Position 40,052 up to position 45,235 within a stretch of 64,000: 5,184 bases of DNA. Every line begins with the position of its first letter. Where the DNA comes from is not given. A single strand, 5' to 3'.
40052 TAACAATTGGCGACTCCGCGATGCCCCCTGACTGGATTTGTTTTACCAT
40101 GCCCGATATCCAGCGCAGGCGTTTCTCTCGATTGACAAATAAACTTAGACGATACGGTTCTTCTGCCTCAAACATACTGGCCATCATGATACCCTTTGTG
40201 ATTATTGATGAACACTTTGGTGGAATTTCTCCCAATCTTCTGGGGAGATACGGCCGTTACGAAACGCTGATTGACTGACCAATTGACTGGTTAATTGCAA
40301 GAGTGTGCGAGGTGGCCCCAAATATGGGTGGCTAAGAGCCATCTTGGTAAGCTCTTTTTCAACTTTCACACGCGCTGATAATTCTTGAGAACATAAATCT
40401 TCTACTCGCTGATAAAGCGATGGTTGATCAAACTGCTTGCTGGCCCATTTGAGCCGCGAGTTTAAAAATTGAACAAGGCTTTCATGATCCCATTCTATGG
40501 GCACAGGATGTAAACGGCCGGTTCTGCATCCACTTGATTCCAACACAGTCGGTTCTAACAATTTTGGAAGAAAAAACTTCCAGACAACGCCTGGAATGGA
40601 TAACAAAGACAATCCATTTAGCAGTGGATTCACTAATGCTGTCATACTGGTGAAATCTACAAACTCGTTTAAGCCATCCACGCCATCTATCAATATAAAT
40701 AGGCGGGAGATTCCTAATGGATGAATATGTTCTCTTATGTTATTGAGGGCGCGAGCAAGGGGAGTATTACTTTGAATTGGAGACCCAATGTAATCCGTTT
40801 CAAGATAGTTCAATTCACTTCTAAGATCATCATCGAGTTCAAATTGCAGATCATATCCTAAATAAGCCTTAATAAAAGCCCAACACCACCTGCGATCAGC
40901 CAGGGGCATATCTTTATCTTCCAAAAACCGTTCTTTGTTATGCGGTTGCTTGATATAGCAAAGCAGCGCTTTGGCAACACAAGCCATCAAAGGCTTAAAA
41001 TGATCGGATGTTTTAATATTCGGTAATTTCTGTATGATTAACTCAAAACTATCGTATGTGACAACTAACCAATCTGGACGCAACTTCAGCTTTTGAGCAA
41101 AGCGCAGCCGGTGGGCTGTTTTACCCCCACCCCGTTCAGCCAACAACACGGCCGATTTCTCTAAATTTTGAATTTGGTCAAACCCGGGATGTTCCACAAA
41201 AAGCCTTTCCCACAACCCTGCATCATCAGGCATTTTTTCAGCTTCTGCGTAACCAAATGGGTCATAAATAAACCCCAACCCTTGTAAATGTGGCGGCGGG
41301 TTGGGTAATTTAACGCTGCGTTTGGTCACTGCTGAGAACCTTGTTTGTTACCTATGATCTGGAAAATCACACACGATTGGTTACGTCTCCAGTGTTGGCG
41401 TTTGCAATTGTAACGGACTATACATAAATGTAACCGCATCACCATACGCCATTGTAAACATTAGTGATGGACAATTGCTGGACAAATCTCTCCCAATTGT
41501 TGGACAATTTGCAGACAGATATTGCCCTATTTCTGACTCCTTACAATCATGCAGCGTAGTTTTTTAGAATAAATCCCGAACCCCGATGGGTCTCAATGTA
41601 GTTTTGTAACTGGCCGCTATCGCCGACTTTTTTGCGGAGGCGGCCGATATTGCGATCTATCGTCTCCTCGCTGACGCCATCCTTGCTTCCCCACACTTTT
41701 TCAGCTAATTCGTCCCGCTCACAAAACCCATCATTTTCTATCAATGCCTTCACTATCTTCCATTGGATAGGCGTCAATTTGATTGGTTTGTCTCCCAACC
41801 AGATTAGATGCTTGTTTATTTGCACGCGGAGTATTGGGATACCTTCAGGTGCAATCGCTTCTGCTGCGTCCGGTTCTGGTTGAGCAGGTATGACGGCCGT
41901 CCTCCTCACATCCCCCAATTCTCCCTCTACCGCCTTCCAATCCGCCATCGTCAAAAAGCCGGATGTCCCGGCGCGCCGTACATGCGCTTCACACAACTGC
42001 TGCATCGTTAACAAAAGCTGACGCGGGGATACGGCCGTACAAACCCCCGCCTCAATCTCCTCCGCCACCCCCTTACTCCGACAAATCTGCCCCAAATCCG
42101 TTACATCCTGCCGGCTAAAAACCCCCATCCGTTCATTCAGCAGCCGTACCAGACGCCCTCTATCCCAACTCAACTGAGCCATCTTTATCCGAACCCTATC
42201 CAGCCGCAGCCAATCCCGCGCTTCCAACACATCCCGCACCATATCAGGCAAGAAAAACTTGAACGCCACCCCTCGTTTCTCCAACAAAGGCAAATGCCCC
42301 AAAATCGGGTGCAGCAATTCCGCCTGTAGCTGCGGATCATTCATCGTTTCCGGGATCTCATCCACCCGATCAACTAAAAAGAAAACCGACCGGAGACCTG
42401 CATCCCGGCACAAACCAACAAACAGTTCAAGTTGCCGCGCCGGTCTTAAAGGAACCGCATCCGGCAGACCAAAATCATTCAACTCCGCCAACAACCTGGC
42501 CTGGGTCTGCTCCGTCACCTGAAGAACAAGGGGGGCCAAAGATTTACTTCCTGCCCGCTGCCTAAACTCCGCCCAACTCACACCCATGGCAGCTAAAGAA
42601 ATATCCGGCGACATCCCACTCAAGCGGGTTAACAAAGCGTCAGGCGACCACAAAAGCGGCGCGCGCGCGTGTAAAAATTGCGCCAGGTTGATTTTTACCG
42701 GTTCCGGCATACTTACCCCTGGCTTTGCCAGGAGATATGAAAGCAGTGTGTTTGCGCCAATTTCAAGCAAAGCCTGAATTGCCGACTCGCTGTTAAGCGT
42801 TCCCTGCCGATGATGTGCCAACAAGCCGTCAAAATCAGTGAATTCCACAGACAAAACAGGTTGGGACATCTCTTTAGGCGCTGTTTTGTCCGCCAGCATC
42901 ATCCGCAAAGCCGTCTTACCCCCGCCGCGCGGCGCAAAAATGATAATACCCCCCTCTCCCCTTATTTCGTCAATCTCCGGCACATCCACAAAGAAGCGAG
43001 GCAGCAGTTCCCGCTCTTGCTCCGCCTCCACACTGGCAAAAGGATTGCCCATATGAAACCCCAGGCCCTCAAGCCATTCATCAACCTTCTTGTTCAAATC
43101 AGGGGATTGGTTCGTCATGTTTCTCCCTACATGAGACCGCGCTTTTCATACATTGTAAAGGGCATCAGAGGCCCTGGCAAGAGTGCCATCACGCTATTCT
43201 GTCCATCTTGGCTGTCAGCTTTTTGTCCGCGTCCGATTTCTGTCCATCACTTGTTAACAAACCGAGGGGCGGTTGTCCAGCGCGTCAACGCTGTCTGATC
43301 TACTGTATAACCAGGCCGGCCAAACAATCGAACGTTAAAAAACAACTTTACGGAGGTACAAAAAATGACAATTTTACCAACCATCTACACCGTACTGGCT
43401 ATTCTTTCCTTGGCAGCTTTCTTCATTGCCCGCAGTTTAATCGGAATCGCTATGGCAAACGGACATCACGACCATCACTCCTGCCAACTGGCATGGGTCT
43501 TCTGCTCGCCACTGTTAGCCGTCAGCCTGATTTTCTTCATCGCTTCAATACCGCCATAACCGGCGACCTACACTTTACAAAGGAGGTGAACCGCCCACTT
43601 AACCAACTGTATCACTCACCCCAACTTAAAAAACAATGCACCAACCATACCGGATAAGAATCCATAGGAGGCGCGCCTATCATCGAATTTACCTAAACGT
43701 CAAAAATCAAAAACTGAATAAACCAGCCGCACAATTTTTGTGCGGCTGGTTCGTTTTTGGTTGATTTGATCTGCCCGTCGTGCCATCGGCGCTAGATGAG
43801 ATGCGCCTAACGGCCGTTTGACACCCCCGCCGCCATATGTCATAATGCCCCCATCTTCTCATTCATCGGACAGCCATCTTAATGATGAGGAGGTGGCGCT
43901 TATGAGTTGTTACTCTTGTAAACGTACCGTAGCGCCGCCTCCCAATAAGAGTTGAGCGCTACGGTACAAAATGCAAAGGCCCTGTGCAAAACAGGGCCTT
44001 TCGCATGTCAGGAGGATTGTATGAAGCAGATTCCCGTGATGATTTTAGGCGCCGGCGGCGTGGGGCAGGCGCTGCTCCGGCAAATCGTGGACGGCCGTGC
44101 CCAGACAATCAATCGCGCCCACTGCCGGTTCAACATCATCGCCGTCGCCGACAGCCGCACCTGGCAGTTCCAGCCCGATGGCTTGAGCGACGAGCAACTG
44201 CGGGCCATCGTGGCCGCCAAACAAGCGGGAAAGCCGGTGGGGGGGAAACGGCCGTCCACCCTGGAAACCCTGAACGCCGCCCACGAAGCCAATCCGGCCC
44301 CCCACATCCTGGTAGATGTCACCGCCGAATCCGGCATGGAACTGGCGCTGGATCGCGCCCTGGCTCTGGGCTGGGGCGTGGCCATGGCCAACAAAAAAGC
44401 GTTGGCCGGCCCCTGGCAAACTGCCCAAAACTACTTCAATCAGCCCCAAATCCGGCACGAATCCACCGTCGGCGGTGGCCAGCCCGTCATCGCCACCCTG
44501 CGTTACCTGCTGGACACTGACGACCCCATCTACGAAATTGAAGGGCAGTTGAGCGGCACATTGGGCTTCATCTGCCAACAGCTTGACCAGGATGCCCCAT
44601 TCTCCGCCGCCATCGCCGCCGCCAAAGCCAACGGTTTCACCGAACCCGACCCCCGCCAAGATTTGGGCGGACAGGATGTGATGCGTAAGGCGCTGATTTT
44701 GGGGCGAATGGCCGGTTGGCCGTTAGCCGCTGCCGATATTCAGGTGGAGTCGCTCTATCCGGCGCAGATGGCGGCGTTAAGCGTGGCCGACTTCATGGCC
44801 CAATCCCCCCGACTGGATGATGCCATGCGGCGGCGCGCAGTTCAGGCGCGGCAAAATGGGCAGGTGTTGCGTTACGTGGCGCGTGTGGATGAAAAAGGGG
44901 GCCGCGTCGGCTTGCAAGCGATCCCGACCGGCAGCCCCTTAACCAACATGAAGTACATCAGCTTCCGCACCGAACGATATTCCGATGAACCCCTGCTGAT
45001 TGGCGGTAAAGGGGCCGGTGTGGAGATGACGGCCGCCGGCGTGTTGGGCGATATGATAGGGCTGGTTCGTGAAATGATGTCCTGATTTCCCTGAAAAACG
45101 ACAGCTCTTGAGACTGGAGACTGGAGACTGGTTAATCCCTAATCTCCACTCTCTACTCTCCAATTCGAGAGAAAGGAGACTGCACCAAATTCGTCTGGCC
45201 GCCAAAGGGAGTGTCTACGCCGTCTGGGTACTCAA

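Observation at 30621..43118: Six-gene island: five P-loop/STAND NTPases wrapped around a radical SAM/SPASM enzyme, a candidate undescribed NTPase-rSAM conflict or signalling system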

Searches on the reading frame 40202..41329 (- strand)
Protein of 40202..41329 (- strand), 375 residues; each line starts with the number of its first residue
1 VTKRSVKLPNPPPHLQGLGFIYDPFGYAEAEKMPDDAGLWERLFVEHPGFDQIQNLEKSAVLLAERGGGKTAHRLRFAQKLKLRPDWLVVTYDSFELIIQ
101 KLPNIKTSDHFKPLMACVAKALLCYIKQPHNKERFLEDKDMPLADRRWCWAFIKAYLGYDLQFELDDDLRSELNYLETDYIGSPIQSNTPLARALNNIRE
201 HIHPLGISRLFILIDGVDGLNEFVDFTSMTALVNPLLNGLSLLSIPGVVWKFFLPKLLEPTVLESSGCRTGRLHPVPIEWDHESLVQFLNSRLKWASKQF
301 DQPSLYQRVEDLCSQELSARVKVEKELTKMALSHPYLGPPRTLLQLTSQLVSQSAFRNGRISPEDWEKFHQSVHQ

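Call 4: search_protein_families(library=ncbifam, proteins=[window:40202-41329:-], max_evalue=0.01)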
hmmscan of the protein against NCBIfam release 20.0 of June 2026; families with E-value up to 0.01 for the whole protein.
window:40202-41329:- (375 aa): 2 families
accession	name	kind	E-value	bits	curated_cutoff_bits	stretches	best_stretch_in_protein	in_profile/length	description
NF053860.1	DS41_1_antiphage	equivalog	1.2e-31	110.2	370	2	19-159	1-135/448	anti-phage protein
NF047389.1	ATPase_Sll1717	subfamily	4.5e-15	55.7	75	1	25-368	1-344/454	P-loop ATPase, Sll1717 family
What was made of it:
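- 40202..41329 (-): g2: paralogue of g1 without the winged helix. DS41_1 110 bits, Sll1717 55.7 bits (call 4).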

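Call 5: search_protein_families(library=pfam, proteins=[window:40202-41329:-], max_evalue=0.01)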
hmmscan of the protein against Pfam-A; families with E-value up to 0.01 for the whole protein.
window:40202-41329:- (375 aa): 1 family
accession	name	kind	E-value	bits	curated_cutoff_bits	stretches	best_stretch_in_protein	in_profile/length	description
PF24389.1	ORC-CDC6-like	-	0.0049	16.1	27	0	24-71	2-46/571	ORC-CDC6-like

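Call 6: search_protein_families(library=padloc, proteins=[window:40202-41329:-], max_evalue=0.01)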
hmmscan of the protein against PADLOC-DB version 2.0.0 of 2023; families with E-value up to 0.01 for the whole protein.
window:40202-41329:- (375 aa): 0 families

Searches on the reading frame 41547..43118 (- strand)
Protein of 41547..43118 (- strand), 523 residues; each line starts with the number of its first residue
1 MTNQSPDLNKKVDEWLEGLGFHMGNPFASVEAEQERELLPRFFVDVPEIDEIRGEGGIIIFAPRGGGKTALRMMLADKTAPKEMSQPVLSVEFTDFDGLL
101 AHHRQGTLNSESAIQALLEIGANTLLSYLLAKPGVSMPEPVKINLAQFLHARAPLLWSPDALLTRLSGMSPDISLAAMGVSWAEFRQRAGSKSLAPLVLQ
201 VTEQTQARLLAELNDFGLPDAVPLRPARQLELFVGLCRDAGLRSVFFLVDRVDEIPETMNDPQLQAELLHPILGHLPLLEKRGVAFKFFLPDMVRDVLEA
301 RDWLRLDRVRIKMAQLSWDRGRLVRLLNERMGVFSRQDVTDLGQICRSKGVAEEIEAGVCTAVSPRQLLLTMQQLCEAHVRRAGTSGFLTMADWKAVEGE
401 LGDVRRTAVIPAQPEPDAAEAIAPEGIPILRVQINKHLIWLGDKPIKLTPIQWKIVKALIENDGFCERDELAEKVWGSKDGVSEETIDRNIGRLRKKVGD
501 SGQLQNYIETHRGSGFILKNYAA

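Call 4: search_protein_families(library=ncbifam, proteins=[window:41547-43118:-], max_evalue=0.01)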
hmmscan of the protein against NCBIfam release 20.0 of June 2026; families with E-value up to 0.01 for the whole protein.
window:41547-43118:- (523 aa): 31 families (the best 25 are shown)
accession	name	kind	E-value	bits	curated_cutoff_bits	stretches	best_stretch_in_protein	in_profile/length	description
NF053860.1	DS41_1_antiphage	equivalog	2.4e-45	155.4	370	1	24-388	4-358/448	anti-phage protein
NF047389.1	ATPase_Sll1717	subfamily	5.4e-16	58.7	75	1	27-379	1-331/454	P-loop ATPase, Sll1717 family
TIGR02154.1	PhoB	equivalog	6.2e-12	45.3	296.2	1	430-518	137-225/226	phosphate regulon transcriptional regulator PhoB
NF053854.1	RespRegPhoBBctds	equivalog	6.7e-12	45.2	270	1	429-518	137-224/225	two-component system response regulator PhoB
NF045944.1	ResRegRpaBCyano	equivalog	1.7e-11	43.9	330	1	429-519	135-228/229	response regulator transcription factor RpaB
NF033117.2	vanR_ACDEGLN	exception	2e-11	43.9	350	1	430-518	136-225/226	VanR-ABDEGLN family response regulator transcription factor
NF040689.1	MtrAB_MtrA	equivalog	9.8e-09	34.9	300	1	430-516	129-216/219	MtrAB system response regulator MtrA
NF000404.1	vanR-D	exception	4.9e-08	32.8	500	1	433-518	144-230/232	vancomycin resistance response regulator transcription factor VanR-D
NF000401.1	vanR-A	exception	9.5e-08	31.7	500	1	430-517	139-228/231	vancomycin resistance response regulator transcription factor VanR-A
NF008296.0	PRK11083.1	equivalog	1.1e-07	31.6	273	1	433-519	139-226/228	two-component system response regulator CreB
NF041733.1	resp_reg_CseB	equivalog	1.1e-07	31.4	350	1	404-519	115-227/228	two-component system response regulator CseB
NF000403.1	vanR-C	exception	1.3e-07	31.4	480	1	430-519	140-230/231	vancomycin resistance response regulator transcription factor VanR-C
NF007546.0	PRK10161.1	equivalog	2e-07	30.8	471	1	431-517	138-224/229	phosphate response regulator transcription factor PhoB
NF008078.0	PRK10816.1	equivalog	3.3e-07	30.1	336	1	427-518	129-220/223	two-component system response regulator PhoP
NF012023.0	PRK15479.1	equivalog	1.3e-06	28.1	337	1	440-520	141-219/224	transcriptional regulator TctD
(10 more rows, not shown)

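Call 5: search_protein_families(library=pfam, proteins=[window:41547-43118:-], max_evalue=0.01)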
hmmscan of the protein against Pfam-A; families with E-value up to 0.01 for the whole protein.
window:41547-43118:- (523 aa): 2 families
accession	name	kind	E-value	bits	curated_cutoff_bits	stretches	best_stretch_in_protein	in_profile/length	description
PF00486.34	Trans_reg_C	-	2.6e-17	63.1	26.2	1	444-518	2-77/77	Transcriptional regulatory protein, C terminal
PF24389.1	ORC-CDC6-like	-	0.0006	19.1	27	1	25-77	1-55/571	ORC-CDC6-like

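Call 6: search_protein_families(library=padloc, proteins=[window:41547-43118:-], max_evalue=0.01)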
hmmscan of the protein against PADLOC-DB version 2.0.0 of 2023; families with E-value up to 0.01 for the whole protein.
window:41547-43118:- (523 aa): 0 families

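Call 38: search_solved_structures(query=window:41547-43118:-, max_evalue=0.01)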
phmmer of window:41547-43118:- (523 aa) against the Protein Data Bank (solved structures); distinct sequences matched with E-value up to 0.01: 41.
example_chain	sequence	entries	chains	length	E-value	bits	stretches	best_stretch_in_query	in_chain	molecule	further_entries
1gxp_A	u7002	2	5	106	2.1e-07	33.5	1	431-517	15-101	PHOSPHATE REGULON TRANSCRIPTIONAL REGULATORY PROTEIN | PHOSPHATE REGULON TRANSCRIPTIONAL REGULATORY PROTEIN PHOB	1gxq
1qqi_A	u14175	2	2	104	2.4e-07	33.3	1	432-517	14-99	PHOSPHATE REGULON TRANSCRIPTIONAL REGULATORY PROTEIN PHOB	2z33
3t72_A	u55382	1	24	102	2.5e-07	33.2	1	432-517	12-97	Phosphate regulon transcriptional regulatory protein phoB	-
5vfa_A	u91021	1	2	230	1.6e-06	30.5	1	424-518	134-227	Response regulator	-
5u8k_A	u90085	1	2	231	1.8e-06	30.4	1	424-518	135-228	Response regulator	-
5u8m_A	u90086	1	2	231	2e-06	30.2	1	426-518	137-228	Response regulator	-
2d1v_A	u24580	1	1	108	5e-06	28.9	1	437-520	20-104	Transcriptional regulatory protein yycF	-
5dcm_B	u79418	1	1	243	8.8e-06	28.1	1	438-520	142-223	PhoB family transcriptional regulator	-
5za3_A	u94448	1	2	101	1.3e-05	27.5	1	446-521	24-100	DNA-binding response regulator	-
2m87_A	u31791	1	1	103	1.5e-05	27.3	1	429-520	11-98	Transcriptional regulatory protein basR/pmrA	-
2hwv_A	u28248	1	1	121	2.3e-05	26.7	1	436-520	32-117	DNA-binding response regulator VicR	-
5dcl_A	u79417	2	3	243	2.8e-05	26.4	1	438-520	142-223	PhoB family transcriptional regulator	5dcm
2k4j_A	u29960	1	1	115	3e-05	26.3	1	420-518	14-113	Putative TRANSCRIPTIONAL REGULATOR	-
3rjp_A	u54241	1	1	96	3.4e-05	26.2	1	439-519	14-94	CovR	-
8jo2_H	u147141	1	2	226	4.8e-05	25.7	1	429-520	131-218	DNA-binding transcriptional regulator BasR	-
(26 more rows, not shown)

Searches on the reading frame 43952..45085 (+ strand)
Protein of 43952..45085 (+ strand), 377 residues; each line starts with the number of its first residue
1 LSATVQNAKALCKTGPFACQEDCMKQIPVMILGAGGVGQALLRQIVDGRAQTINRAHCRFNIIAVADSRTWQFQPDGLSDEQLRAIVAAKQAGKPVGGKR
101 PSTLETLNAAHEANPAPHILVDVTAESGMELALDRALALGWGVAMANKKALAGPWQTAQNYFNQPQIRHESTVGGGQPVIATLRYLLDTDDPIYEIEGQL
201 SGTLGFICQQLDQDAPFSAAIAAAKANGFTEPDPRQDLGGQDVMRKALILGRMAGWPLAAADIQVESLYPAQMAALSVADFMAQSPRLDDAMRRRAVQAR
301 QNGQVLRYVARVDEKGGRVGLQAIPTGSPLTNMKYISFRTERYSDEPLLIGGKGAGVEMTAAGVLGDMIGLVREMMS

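Call 35: search_protein_families(library=pfam, proteins=[window:43952-45085:+], max_evalue=0.001)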
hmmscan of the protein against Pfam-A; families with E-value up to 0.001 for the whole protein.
window:43952-45085:+ (377 aa): 2 families
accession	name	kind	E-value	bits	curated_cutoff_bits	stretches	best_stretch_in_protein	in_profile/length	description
PF00742.24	Homoserine_dh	-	2.7e-37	128.7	22.9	1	178-369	1-173/173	Homoserine dehydrogenase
PF03447.22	NAD_binding_3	-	2.2e-07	32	24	1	33-152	1-94/116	Homoserine dehydrogenase, NAD binding domain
